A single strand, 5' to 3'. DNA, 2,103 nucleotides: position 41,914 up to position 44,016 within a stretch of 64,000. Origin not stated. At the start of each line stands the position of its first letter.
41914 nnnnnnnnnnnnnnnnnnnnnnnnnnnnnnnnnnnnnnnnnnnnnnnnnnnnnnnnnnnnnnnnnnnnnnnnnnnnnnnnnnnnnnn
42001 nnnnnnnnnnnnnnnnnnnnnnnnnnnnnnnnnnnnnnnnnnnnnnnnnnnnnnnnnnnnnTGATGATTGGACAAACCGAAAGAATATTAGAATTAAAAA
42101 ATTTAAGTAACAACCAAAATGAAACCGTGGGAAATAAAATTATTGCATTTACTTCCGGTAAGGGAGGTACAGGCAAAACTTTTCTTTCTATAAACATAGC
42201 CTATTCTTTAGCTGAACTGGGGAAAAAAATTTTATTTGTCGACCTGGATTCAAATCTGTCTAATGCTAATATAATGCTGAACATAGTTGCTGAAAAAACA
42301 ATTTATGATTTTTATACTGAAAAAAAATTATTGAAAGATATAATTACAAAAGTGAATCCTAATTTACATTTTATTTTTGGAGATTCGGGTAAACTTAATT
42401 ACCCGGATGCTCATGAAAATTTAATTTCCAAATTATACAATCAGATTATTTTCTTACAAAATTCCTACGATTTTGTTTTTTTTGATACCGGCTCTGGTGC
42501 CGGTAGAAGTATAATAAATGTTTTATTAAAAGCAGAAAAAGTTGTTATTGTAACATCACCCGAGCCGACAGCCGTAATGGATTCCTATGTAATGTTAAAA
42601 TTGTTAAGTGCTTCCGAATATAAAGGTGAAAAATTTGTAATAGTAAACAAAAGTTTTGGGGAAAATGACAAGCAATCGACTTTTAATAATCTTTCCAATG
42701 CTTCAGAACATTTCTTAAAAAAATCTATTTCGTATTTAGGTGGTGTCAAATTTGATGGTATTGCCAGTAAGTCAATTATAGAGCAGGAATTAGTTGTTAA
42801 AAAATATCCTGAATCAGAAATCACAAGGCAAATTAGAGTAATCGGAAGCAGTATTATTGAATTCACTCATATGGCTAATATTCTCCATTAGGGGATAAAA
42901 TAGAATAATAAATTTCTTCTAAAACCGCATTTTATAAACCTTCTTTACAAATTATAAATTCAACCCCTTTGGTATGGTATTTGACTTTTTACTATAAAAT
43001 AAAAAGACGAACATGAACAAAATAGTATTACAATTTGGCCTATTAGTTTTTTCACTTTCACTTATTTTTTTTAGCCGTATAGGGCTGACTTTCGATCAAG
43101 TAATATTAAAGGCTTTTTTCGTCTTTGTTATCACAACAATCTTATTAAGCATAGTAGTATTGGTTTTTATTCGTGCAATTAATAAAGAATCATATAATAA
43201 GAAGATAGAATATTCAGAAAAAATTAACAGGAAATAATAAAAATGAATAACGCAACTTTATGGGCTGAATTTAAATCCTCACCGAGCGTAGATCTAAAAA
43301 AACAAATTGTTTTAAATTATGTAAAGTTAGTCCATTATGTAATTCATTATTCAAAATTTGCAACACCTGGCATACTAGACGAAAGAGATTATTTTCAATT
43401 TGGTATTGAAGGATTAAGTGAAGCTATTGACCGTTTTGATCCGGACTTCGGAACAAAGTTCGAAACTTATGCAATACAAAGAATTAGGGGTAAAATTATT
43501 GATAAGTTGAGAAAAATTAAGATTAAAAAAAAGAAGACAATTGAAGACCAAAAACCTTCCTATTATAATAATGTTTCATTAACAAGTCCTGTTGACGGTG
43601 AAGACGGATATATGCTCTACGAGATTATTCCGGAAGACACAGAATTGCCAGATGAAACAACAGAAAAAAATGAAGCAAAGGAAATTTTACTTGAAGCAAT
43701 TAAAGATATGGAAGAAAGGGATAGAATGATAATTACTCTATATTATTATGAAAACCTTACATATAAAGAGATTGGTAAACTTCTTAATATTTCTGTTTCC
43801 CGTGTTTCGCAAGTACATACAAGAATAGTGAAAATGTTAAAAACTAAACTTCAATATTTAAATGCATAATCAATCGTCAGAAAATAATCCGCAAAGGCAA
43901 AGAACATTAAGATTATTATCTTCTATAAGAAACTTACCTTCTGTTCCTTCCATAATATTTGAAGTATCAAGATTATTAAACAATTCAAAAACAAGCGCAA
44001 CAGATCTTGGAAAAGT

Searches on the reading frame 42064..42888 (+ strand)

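Call 25: search_protein_families(library=pfam, proteins=[window:42064-42888:+], max_evalue=0.001)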
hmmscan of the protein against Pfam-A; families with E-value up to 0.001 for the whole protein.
window:42064-42888:+ (275 aa): 7 families
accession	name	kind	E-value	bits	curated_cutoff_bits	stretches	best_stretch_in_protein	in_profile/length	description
PF13614.12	AAA_31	-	2.2e-22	80.3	27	1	25-172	2-155/177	AAA domain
PF10609.15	ParA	-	7.9e-14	52.1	27.1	1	25-263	4-244/246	NUBPL iron-transfer P-loop NTPase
PF01656.29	CbiA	-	1.4e-13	51.4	25.4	1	27-223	1-104/125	CobQ/CobB/MinD/ParA nucleotide binding domain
PF00142.24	Fer4_NifH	-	2.9e-10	40.5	25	1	31-93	6-68/271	4Fe-4S iron sulfur cluster binding proteins, NifH/frxC family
PF02374.21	ArsA_ATPase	-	1.2e-08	35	24.3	1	28-64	4-40/305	Anion-transporting ATPase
PF06564.18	CBP_BcsQ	-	9.3e-07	29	21.3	1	26-170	3-151/234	Cellulose biosynthesis protein BcsQ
PF09140.17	MipZ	-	2.4e-06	27.5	20.7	1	26-183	2-141/262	ATPase MipZ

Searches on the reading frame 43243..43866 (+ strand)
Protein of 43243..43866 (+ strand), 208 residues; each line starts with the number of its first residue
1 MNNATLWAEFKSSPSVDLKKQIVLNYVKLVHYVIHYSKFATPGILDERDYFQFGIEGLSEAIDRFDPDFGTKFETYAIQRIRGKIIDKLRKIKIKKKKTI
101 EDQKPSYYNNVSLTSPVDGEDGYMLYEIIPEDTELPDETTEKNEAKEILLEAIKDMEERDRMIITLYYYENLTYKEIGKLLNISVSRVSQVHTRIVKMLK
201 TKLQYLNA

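Call 23: search_protein_families(library=pfam, proteins=[window:43243-43866:+], max_evalue=0.001)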
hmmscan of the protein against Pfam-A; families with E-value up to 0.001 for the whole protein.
window:43243-43866:+ (208 aa): 5 families
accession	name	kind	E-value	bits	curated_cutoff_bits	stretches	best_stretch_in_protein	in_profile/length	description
PF04545.22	Sigma70_r4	-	4.5e-15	55.3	24.1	1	152-200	1-49/50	Sigma-70, region 4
PF08281.18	Sigma70_r4_2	-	3.1e-11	43.2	25.7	1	147-195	2-50/54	Sigma-70, region 4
PF04542.20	Sigma70_r2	-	9e-10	38.7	24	1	41-91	17-67/71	Sigma-70 region 2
PF13613.12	HTH_Tnp_4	-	2.5e-05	24.2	27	1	158-203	5-51/53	Helix-turn-helix of DDE superfamily endonuclease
PF13384.12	HTH_23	-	0.00041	20.5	24.6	0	156-194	2-40/50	Homeodomain-like domain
